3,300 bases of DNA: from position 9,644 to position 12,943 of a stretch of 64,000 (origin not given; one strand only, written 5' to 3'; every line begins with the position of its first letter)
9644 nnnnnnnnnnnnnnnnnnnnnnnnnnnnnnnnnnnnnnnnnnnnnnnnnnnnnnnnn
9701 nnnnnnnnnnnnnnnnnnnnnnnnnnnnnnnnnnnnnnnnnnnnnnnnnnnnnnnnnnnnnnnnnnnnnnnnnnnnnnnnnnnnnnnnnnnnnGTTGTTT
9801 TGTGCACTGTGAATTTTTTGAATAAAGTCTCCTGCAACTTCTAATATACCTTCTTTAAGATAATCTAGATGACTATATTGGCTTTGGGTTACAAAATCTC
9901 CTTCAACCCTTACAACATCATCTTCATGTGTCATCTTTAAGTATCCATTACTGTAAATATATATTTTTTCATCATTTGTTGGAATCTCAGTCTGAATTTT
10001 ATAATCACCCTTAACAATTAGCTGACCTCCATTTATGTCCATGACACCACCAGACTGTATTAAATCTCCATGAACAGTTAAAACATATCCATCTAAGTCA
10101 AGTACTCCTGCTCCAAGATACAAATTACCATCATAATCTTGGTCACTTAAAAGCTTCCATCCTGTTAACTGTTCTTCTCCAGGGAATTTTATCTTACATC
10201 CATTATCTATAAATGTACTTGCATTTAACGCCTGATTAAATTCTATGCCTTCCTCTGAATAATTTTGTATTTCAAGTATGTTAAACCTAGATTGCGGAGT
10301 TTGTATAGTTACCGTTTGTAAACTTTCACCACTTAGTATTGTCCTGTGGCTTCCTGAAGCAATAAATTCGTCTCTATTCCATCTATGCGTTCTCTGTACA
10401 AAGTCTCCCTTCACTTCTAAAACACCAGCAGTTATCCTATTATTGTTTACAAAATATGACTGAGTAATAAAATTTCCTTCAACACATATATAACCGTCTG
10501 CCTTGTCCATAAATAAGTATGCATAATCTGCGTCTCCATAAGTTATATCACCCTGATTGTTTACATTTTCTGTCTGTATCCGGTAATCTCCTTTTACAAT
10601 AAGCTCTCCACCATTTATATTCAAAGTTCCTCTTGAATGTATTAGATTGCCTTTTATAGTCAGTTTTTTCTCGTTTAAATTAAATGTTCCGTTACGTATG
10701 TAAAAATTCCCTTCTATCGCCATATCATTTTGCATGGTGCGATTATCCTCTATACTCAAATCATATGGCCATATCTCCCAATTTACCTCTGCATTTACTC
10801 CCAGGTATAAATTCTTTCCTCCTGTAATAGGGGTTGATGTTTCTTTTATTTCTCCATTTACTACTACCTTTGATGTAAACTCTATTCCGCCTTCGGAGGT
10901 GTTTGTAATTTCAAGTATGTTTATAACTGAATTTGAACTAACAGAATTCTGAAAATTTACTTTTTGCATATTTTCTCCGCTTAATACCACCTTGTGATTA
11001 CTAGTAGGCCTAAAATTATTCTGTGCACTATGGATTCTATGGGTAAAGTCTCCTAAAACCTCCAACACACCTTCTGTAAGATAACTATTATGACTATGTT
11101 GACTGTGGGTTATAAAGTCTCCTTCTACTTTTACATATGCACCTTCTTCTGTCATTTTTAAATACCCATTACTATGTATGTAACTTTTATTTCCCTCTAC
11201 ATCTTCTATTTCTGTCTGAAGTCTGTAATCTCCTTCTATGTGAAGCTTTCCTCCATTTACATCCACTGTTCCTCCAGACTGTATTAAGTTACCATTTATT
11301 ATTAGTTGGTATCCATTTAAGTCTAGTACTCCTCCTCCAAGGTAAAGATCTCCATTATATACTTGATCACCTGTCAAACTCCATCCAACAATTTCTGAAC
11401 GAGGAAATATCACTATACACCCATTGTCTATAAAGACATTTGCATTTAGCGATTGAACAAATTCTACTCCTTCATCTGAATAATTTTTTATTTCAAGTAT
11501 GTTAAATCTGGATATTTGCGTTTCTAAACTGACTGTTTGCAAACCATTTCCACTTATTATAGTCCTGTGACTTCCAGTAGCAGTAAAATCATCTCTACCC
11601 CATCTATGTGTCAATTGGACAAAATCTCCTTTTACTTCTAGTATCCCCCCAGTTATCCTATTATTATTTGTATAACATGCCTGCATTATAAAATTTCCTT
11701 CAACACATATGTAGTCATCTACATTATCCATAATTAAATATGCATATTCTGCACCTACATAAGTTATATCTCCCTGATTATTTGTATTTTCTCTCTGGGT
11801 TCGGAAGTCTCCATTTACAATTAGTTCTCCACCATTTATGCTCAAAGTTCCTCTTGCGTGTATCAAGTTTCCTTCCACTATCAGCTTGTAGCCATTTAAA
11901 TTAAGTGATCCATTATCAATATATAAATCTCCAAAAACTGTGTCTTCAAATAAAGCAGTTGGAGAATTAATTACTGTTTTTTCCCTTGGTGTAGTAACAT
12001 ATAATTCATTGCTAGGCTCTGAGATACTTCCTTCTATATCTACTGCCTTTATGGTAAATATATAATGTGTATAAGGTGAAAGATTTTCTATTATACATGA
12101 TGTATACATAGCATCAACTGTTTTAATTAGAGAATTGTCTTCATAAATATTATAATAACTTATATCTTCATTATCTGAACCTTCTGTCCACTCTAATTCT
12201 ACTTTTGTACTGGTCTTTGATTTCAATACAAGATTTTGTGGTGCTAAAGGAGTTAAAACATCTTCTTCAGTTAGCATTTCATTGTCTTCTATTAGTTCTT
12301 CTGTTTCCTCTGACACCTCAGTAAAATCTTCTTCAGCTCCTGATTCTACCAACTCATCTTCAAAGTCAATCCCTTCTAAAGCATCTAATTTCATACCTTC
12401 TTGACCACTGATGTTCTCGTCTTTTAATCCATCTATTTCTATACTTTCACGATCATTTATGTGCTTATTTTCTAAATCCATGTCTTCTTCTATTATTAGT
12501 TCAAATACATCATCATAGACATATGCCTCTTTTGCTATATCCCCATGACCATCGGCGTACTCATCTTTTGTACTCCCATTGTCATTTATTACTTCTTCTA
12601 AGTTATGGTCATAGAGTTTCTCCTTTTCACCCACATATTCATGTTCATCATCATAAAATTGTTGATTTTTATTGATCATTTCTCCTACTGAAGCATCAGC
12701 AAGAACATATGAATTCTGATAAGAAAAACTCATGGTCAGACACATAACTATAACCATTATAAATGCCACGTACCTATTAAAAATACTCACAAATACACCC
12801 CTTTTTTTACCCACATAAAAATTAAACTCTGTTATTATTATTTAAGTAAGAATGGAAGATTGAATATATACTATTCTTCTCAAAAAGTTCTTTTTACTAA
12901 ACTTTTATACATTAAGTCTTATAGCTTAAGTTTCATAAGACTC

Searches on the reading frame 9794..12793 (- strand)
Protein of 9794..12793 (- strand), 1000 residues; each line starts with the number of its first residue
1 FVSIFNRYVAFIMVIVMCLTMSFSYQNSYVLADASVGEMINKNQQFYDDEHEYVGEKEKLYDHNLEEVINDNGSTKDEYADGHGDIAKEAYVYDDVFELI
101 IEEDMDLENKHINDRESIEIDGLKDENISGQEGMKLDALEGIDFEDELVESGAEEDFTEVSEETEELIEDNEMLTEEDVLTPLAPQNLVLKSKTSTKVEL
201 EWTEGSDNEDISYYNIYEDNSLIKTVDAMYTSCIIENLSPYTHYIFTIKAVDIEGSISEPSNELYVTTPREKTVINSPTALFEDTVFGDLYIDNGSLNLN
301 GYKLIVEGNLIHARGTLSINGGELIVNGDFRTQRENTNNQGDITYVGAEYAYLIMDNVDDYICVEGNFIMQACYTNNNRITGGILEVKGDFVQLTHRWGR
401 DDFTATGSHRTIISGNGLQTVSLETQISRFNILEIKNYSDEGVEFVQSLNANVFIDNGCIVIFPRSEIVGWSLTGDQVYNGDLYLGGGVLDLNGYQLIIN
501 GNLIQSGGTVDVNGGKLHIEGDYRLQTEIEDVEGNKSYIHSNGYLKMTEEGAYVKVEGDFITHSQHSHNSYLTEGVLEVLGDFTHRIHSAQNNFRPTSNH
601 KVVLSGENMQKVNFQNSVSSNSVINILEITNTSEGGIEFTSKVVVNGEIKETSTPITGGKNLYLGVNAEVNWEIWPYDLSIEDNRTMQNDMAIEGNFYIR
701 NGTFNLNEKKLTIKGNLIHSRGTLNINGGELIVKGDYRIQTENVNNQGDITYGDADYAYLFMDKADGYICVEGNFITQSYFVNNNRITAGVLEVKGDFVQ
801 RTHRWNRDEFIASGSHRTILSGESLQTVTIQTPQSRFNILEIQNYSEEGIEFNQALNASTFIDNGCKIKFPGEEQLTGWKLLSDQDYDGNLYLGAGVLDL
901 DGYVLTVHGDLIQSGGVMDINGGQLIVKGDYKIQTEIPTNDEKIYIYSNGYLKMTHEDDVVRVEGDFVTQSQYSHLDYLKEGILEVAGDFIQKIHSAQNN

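Call 16: search_protein_families(library=pfam, proteins=[window:9794-12793:-])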
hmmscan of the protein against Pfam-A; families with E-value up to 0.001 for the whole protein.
window:9794-12793:- (1000 aa): 3 families
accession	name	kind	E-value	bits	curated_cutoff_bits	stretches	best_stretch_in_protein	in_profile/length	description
PF00041.27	fn3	-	1.3e-11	45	25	1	184-265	2-82/84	Fibronectin type III domain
PF13363.11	BetaGal_dom3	-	4.7e-05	23.3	27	0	509-534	26-51/75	Beta-galactosidase, domain 3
PF03968.19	LptD_N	-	0.00062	20.4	20.4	0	703-748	8-54/113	LptA/(LptD N-terminal domain) LPS transport protein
